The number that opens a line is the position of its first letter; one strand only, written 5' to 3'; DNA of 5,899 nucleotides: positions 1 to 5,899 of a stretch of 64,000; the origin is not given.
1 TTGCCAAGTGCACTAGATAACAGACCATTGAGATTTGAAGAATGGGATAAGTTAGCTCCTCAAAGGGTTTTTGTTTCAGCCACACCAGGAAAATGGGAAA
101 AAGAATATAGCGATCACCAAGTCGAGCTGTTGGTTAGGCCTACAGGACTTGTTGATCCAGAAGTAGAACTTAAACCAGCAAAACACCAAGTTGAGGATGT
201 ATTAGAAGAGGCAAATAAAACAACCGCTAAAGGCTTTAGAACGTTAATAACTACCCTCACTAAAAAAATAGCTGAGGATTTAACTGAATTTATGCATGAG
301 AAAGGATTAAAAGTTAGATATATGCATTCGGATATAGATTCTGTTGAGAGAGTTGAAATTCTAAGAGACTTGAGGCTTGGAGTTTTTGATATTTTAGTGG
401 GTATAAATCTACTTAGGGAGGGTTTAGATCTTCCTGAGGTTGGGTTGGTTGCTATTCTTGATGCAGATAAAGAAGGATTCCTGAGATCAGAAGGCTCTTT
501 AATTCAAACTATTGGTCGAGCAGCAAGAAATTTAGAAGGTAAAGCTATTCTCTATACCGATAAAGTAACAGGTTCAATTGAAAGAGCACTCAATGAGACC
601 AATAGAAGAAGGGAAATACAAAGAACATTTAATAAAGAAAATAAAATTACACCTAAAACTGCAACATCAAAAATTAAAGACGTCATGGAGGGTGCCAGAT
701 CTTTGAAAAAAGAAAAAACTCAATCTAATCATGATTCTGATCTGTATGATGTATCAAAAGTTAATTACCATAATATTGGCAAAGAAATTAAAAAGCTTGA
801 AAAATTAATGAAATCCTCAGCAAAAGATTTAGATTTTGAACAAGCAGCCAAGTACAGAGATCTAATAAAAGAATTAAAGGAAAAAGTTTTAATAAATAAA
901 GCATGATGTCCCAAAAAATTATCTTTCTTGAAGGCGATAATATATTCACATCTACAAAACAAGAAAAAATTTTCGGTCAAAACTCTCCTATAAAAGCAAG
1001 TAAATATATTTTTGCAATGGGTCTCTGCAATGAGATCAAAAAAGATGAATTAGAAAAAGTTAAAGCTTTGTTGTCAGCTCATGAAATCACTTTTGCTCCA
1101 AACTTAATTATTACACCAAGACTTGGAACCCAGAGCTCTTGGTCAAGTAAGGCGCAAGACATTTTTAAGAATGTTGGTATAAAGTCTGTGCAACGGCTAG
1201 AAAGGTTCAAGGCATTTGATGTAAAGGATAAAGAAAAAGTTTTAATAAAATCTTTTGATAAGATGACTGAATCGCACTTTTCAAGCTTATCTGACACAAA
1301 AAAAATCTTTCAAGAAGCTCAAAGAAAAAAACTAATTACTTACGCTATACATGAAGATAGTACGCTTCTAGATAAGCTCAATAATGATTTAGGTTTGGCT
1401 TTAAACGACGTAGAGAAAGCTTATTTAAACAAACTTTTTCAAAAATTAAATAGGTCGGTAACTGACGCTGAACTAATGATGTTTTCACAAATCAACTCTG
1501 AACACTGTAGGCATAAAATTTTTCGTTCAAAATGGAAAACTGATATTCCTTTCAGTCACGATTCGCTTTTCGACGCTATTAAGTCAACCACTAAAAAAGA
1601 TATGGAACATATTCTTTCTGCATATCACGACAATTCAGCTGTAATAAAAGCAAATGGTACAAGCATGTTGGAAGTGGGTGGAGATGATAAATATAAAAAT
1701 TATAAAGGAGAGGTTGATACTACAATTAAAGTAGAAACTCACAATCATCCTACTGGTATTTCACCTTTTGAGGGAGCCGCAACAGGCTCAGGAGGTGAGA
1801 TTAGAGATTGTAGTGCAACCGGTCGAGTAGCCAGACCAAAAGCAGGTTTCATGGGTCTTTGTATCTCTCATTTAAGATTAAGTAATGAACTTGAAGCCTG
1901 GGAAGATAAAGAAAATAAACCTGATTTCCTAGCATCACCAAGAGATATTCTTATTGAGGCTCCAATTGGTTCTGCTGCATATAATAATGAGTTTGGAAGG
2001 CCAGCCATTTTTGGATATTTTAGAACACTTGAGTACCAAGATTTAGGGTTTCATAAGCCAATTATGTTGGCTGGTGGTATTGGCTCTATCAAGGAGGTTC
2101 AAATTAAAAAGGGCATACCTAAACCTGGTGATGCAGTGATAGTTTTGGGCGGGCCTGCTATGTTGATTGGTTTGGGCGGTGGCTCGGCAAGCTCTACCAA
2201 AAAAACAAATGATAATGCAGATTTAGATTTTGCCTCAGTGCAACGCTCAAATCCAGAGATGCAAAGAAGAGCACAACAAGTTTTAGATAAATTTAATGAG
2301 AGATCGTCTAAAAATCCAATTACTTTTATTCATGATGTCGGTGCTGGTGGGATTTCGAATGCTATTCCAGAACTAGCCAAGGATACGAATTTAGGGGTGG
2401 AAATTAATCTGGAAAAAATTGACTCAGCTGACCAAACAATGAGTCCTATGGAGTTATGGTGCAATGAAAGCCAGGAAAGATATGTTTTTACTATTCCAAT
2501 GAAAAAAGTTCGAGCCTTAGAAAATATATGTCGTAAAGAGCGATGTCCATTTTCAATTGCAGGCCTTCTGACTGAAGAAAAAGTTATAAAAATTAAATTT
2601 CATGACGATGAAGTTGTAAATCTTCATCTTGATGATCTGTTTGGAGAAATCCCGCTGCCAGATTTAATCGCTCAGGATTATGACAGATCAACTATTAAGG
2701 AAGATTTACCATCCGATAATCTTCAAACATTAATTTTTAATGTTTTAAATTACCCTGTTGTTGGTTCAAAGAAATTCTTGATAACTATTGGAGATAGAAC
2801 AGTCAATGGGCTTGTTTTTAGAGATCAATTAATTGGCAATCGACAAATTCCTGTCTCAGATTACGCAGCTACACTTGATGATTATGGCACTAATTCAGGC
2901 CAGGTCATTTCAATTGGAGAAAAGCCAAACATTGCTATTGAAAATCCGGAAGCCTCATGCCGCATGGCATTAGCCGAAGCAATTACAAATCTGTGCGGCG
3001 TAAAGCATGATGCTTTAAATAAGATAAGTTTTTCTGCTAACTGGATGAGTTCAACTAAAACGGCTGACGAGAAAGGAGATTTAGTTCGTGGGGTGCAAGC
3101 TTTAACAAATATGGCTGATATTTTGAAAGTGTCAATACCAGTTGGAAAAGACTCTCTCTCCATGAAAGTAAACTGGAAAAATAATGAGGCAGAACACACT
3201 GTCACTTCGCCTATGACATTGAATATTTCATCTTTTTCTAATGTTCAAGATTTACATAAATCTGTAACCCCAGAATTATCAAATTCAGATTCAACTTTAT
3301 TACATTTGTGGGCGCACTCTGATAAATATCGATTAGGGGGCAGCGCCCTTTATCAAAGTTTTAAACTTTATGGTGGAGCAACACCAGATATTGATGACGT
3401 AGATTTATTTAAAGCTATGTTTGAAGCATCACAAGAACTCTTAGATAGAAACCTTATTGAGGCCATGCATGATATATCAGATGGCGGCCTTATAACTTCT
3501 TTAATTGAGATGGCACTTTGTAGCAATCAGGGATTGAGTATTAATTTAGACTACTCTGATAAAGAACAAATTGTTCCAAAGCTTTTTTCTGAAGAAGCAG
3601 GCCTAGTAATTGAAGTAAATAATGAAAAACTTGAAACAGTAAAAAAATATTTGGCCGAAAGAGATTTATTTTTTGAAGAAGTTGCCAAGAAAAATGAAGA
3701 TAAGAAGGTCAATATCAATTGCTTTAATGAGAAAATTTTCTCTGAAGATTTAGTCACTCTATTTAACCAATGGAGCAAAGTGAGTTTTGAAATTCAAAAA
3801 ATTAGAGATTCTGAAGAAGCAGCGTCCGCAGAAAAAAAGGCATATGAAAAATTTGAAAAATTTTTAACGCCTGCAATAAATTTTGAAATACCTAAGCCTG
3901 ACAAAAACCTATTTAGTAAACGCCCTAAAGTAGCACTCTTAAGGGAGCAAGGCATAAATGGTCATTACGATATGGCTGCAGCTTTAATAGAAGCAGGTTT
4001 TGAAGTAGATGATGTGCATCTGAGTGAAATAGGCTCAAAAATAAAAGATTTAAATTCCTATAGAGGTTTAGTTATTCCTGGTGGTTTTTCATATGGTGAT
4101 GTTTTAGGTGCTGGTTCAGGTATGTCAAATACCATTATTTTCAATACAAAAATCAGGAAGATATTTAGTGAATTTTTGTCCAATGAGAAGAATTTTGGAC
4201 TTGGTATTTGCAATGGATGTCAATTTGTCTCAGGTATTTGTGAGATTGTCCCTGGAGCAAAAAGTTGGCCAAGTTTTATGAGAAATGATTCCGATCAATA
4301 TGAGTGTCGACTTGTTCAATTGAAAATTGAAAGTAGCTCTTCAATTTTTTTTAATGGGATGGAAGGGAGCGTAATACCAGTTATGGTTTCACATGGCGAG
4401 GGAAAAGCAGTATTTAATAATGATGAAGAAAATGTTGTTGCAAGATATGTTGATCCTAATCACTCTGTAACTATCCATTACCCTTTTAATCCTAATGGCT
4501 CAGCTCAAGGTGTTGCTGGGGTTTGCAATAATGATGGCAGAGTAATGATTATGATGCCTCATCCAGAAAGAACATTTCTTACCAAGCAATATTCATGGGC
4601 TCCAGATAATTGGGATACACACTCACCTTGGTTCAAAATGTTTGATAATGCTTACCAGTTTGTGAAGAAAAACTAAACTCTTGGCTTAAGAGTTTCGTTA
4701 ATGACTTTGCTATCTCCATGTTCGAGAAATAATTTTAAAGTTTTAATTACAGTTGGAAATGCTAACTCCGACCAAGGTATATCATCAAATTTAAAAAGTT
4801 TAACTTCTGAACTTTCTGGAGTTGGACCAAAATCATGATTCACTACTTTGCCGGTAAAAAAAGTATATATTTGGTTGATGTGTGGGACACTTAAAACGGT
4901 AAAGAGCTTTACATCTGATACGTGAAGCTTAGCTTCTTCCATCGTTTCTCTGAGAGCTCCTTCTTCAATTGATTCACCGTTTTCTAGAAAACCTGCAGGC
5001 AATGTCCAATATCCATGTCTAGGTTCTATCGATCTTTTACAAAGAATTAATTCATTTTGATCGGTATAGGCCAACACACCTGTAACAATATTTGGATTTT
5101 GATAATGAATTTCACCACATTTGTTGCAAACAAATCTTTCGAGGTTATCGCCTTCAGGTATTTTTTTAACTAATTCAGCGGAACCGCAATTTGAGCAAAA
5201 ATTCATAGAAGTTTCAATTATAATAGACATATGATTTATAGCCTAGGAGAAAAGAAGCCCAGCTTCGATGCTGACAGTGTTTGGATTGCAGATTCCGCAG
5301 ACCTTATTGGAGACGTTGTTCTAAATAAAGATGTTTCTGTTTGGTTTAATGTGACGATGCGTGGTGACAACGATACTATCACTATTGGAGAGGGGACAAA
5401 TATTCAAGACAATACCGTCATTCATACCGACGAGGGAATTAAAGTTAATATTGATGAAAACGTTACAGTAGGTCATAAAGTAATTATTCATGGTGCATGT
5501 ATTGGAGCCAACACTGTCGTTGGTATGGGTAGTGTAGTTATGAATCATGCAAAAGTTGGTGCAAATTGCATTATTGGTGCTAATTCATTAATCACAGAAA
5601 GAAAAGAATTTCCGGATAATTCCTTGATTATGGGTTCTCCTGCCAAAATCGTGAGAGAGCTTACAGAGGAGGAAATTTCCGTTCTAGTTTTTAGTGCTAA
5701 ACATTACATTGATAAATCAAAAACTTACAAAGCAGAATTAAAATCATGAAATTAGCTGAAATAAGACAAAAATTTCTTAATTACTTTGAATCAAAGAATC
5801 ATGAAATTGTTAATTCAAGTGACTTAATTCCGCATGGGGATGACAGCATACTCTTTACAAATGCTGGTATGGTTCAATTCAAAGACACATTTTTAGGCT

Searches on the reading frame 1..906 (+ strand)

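Call 59: search_protein_families(library=pfam, proteins=[window:1-906:+])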
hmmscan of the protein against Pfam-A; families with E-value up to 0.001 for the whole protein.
window:1-906:+ (301 aa): 3 families
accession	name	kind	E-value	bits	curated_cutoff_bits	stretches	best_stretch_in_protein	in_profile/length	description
PF00271.37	Helicase_C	-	6.1e-19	68.7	23.5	1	71-177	10-109/110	Helicase conserved C-terminal domain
PF12344.14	UvrB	-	1.2e-16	60.6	27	1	184-225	1-42/43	Ultra-violet resistance protein B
PF02151.25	UVR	-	1.1e-10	41.3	21.5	1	261-294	2-35/36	UvrB/uvrC motif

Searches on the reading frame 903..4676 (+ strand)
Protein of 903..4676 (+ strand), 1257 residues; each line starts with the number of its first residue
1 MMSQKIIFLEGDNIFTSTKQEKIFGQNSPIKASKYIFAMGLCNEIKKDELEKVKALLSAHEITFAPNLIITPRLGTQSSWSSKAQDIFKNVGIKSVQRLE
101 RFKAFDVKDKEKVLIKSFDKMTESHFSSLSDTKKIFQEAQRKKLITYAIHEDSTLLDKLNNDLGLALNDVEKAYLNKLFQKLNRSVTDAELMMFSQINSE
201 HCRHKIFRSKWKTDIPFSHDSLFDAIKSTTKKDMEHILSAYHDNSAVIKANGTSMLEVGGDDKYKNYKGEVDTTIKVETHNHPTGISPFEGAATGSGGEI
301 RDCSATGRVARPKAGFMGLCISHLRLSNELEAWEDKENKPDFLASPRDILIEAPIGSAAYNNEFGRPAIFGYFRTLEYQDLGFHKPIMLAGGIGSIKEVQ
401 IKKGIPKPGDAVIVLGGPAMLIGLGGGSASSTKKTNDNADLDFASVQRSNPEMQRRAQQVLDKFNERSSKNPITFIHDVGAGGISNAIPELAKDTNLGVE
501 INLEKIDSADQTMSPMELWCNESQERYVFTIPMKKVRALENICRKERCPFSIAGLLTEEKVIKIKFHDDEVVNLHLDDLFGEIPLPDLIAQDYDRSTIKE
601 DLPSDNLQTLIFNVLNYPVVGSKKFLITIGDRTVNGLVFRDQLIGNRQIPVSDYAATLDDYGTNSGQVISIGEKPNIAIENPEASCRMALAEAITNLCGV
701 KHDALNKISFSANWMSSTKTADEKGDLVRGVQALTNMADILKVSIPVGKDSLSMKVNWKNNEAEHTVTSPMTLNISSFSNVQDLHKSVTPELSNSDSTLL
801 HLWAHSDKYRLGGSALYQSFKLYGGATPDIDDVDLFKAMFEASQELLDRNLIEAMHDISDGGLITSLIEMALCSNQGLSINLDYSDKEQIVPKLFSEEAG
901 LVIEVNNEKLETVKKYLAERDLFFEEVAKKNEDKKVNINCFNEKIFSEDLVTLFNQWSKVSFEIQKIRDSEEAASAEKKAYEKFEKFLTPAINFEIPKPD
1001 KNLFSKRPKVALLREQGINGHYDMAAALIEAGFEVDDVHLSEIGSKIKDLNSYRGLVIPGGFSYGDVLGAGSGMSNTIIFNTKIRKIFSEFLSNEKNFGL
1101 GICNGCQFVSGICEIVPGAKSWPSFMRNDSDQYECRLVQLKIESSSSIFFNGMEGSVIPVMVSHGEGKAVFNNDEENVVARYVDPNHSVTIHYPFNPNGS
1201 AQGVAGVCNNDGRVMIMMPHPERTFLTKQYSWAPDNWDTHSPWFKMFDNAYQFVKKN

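Call 65: search_protein_families(library=pfam, proteins=[window:903-4676:+])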
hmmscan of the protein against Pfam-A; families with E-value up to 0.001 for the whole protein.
window:903-4676:+ (1257 aa): 5 families
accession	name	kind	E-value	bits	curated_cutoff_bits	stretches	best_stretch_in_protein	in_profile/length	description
PF13507.12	GATase_5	-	2.7e-89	299.2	27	1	1007-1254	1-260/260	CobB/CobQ-like glutamine amidotransferase domain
PF22689.1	FGAR-AT_PurM_N-like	-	1.5e-53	181.2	27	1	622-779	1-159/160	FGAR-AT PurM_N-like domain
PF02769.27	AIRS_C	-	6.3e-50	169.8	23.1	2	407-564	1-153/156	AIR synthase related protein, C-terminal domain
PF18072.6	FGAR-AT_linker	-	1.7e-18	67.3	26.6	1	156-205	1-50/50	Formylglycinamide ribonucleotide amidotransferase linker domain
PF18076.6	FGAR-AT_N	-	3.2e-17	63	26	1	35-136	2-115/115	Formylglycinamide ribonucleotide amidotransferase N-terminal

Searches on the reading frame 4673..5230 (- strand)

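Call 58: search_protein_families(library=pfam, proteins=[window:4673-5230:-])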
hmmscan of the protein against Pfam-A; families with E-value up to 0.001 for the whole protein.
window:4673-5230:- (185 aa): 2 families
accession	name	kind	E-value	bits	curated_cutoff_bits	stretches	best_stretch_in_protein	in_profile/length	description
PF00293.34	NUDIX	-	7.6e-17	62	21.1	1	49-153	5-119/134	NUDIX domain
PF14803.11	Zn_ribbon_Nudix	-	2.1e-15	56.8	25.6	1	10-44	1-34/34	Nudix N-terminal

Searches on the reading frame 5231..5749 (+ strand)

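Call 58: search_protein_families(library=pfam, proteins=[window:5231-5749:+])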
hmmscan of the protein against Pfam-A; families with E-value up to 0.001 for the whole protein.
window:5231-5749:+ (172 aa): 3 families
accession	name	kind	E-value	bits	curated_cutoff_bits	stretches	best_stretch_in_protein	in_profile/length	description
PF00132.30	Hexapep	-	7.2e-15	54.4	27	1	91-122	4-35/36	Bacterial transferase hexapeptide (six repeats)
PF25084.1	LbH_EIF2B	-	3.8e-06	27.3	54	1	49-124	21-96/105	EIF2B subunit epsilon LbH domain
PF14602.12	Hexapep_2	-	7.4e-05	22.8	27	0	72-103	2-32/34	Hexapeptide repeat of succinyl-transferase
